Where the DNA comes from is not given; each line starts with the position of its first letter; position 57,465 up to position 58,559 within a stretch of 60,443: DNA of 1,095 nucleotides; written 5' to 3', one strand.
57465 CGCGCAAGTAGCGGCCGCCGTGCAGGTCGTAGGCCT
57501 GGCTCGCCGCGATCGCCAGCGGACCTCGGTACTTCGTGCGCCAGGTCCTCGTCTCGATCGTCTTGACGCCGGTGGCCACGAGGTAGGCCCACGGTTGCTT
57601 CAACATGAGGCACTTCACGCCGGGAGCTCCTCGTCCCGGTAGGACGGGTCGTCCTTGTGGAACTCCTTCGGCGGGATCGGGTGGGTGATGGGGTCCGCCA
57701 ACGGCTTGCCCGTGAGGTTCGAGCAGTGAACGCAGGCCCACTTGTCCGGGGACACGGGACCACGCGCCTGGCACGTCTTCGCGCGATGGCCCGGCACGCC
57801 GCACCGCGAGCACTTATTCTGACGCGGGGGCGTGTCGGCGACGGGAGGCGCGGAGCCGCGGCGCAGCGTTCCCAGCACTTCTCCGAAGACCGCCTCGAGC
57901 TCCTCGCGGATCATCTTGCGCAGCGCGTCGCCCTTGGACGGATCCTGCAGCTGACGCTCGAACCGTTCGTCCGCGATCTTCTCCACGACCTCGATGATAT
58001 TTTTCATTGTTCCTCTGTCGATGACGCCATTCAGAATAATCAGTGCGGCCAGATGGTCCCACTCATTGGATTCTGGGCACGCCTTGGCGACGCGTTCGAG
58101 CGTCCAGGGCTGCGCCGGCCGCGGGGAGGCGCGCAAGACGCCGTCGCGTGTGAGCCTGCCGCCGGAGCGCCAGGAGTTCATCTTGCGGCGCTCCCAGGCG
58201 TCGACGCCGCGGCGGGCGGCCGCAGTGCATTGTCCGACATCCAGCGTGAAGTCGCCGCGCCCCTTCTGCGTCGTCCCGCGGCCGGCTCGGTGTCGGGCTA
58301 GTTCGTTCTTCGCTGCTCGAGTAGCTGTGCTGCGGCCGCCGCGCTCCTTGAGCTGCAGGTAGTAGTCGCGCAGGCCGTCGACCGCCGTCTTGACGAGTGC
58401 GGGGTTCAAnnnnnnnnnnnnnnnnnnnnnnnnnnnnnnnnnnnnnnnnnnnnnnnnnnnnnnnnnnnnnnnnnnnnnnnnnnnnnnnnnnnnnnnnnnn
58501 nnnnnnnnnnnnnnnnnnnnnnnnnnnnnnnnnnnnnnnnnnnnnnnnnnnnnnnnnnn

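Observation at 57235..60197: HerA/FtsK-like ATPase with tandem winged helices, a CCHC zinc-knuckle protein and an ASCH protein as a coupled trio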

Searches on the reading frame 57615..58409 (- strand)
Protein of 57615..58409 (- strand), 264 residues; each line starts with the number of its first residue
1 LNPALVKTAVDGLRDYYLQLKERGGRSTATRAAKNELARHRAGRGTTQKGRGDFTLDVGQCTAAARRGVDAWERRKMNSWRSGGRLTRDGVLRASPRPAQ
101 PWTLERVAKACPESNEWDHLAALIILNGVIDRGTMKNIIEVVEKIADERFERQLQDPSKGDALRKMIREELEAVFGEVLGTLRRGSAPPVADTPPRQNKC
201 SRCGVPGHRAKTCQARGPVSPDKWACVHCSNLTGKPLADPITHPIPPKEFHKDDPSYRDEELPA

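Call 3: search_protein_families(library=pfam, proteins=[window:57615-58409:-], max_evalue=1)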
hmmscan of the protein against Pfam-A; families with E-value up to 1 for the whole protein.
window:57615-58409:- (264 aa): 3 families
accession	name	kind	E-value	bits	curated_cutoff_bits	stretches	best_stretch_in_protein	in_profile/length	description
PF00098.28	zf-CCHC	-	0.0033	17.9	20.8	1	198-213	1-16/18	Zinc knuckle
PF13696.11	zf-CCHC_2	-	0.16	12.2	27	1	199-213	5-19/21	Zinc knuckle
PF00649.23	Copper-fist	-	0.8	9.7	25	0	200-214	10-23/39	Copper fist DNA binding domain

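Call 4: search_protein_families(library=phrogs, proteins=[window:57615-58409:-], max_evalue=0.01)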
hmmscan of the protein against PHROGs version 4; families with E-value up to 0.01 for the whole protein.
window:57615-58409:- (264 aa): 0 families

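Call 8: search_protein_families(library=ncbifam, proteins=[window:57615-58409:-], max_evalue=0.1)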
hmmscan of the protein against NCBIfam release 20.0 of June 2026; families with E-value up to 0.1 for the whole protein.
window:57615-58409:- (264 aa): 0 families

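Call 9: search_protein_families(library=padloc, proteins=[window:57615-58409:-], max_evalue=0.1)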
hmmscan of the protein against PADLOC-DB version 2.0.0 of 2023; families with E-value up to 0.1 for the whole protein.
window:57615-58409:- (264 aa): 0 families

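Call 31: find_homologous_proteins(query=window:57615-58409:-, max_evalue=0.001)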
Query window:57615-58409:- (264 aa): 7 proteins with E <= 0.001 among 1811 candidates.
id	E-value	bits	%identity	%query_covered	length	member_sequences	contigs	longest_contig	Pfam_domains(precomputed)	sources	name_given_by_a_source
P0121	9.6e-178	607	100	100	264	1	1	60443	-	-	-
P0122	3.9e-97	343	60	96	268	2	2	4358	-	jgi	jgi:hypothetical protein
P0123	3.6e-77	278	52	97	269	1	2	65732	-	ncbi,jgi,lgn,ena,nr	ncbi:MAG: hypothetical protein KGZ65_04085 [Sphingomonadales bacterium]|nr:hypothetical protein [Sph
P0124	5.1e-75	271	53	97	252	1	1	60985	-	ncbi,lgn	-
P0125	4.2e-73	264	50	96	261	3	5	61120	-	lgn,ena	-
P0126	1.6e-58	217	52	81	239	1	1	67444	-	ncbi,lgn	ncbi:MAG: hypothetical protein V4510_09795 [bacterium]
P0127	8.9e-50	188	46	72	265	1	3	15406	-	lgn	-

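Call 33: find_encoding_contigs(protein=P0123, flank=6000, max_places=2)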
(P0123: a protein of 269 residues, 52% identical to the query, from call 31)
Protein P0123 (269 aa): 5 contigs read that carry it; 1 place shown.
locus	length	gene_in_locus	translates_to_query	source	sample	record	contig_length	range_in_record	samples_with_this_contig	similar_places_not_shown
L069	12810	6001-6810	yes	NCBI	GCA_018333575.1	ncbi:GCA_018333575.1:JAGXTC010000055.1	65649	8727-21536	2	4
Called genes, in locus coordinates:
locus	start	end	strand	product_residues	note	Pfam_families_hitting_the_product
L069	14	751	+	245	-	PF02511:Thy1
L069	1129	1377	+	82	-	-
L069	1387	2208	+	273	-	PF04492:Phage_rep_O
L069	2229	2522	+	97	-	-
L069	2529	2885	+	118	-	PF05866:RusA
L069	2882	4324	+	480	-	PF01555:N6_N4_Mtase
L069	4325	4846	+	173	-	-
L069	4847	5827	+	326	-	PF07505:DUF5131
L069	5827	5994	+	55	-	-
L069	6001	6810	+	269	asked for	-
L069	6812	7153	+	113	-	PF03819:MazG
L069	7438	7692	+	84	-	-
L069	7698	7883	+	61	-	-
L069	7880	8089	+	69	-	-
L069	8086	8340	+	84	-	-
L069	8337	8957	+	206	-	PF25109:HAD_PNKP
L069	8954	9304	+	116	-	-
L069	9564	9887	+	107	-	-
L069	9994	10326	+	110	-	-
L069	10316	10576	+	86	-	-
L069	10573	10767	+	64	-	-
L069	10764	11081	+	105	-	-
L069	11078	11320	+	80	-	-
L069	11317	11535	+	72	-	-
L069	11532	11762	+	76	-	-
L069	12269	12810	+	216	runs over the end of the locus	-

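Call 34: find_encoding_contigs(protein=P0125, flank=6000, max_places=2)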
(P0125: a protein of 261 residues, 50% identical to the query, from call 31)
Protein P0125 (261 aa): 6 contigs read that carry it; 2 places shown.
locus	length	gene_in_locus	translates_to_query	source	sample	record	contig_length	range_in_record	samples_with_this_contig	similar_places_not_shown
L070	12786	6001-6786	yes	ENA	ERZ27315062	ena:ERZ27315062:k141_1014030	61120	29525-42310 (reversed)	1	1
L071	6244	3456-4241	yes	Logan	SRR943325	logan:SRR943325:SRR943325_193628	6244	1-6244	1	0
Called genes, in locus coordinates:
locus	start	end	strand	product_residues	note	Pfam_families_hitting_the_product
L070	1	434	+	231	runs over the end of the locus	PF01170:UPF0020 (faint), PF01555:N6_N4_Mtase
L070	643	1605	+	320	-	PF01555:N6_N4_Mtase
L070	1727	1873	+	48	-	-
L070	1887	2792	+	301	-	PF04492:Phage_rep_O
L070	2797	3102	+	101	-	-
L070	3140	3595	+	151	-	-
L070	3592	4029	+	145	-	-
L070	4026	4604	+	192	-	-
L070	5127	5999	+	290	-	PF07505:DUF5131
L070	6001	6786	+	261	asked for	-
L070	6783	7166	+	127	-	-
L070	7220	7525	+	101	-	-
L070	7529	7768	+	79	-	-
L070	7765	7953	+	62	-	-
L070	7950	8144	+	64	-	-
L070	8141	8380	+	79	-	-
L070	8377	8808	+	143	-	-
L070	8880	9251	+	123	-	-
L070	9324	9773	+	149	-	-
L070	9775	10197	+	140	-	-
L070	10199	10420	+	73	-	-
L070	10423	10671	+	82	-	-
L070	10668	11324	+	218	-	PF00145:DNA_methylase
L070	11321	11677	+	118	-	PF04026:SpoVG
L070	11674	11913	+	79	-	-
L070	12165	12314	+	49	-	-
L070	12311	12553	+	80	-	-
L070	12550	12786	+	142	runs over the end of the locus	-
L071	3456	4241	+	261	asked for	-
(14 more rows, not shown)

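Call 44: find_encoding_contigs(protein=P0124, flank=10000, max_places=1)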
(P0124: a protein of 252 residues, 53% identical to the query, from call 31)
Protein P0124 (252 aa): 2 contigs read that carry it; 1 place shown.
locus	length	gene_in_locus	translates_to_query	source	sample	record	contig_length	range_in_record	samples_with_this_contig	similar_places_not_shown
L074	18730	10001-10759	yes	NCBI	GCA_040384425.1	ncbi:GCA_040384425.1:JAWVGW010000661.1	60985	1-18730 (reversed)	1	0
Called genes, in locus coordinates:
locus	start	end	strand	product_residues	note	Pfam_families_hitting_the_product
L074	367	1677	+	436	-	PF03837:RecT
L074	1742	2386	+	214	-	-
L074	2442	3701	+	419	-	-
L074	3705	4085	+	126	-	-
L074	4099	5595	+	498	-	PF11074:DUF2779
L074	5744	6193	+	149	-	-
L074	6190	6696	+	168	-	PF07799:DUF1643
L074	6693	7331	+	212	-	PF01555:N6_N4_Mtase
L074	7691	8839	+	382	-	PF01555:N6_N4_Mtase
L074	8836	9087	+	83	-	-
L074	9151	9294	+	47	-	-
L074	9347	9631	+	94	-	-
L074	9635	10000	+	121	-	PF05866:RusA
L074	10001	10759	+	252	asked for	-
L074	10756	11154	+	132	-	-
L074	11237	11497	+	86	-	-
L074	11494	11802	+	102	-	-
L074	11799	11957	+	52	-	-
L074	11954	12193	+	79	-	-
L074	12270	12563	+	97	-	-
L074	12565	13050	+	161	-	-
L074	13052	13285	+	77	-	-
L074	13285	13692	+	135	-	-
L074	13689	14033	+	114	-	PF04026:SpoVG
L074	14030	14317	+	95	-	-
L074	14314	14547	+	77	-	-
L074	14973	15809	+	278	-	PF07505:DUF5131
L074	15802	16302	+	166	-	-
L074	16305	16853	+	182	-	-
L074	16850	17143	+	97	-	-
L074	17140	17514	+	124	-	-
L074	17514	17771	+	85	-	-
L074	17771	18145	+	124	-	-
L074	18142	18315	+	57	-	-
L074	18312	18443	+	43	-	-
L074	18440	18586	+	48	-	-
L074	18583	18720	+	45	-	-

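Call 55: predict_structure(alignment_id=A2)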
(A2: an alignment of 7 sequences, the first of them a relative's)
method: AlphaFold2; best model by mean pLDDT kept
length: 264 residues; sequences in the alignment: 7
mean_pLDDT: 49.9   pTM: 0.26
mean pLDDT of the five models: 49.9, 48.7, 48.6, 46.8, 46.1
residues with pLDDT >= 90: 0; 70-90: 29; 50-70: 88; < 50: 147
segments of 3 or more residues with pLDDT < 50: 1-73, 84-87, 90-98, 128-146, 160-164, 174-196, 261-264
pLDDT, mean of each block of 10 residues (from residue 1): 39 44 37 43 34 30 36 49 50 42 59 56 49 46 47 51 50 46 33 45 64 60 70 73 77 73 36
secondary structure, 60 per line:
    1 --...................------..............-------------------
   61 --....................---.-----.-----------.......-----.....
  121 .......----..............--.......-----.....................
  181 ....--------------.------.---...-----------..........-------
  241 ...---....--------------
elements in order: H3-21 H28-41 H63-82 H104-110 H116-127 H132-145 H148-154 H160-184 E224-226 H227-233 E241-243 H247-250

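Call 82: search_solved_structures(query=A2, max_evalue=1)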
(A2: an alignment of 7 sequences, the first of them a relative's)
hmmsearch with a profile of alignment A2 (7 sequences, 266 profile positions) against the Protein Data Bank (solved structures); distinct sequences matched with E-value up to 1: 21.
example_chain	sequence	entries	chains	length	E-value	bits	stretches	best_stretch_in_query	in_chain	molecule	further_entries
7vpx_D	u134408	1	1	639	0.0019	21.2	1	129-223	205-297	Splicing factor 1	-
1aaf_A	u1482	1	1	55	0.027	17.4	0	203-220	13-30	HIV-1 NUCLEOCAPSID PROTEIN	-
2exf_A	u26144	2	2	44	0.056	16.3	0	200-221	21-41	Nucleocapsid protein* (NC*) | HIV-1 nucleocapsid protein NCp7(12-55)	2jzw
1f6u_A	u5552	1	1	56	0.058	16.3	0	200-220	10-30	HIV-1 NUCLEOCAPSID PROTEIN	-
1a1t_A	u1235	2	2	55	0.059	16.3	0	200-220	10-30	NUCLEOCAPSID PROTEIN | HIV-1 NUCLEOCAPSID PROTEIN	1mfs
2l4l_A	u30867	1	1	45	0.062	16.2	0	204-220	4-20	HIV-1 nucleocapsid protein NCp7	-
5i1r_A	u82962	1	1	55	0.063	16.2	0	202-220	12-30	Nucleocapsid protein p7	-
2m3z_A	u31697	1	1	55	0.067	16.1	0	200-220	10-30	NUCLEOCAPSID PROTEIN P7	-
1bj6_A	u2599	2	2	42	0.097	15.6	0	204-220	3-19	NUCLEOCAPSID PROTEIN 7 | GAG POLYPROTEIN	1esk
8vvw_A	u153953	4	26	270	0.13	15.1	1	115-218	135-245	Copia VLP protein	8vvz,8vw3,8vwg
9u78_A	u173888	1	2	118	0.16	14.8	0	141-178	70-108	Single Chain Protein of De Novo Designed Helix Bundles-4EH2 with KDPV Loop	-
2bl6_A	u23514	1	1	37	0.19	14.6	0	204-220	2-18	NUCLEOCAPSID PROTEIN P11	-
9oxe_C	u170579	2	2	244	0.22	14.4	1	181-222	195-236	Isoform 2 of Cleavage and polyadenylation specificity factor subunit 4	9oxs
6dnh_C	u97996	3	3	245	0.22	14.4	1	181-222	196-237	Cleavage and polyadenylation specificity factor subunit 4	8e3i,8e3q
6urg_C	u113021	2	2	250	0.22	14.4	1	181-222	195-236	Cleavage and polyadenylation specificity factor subunit 4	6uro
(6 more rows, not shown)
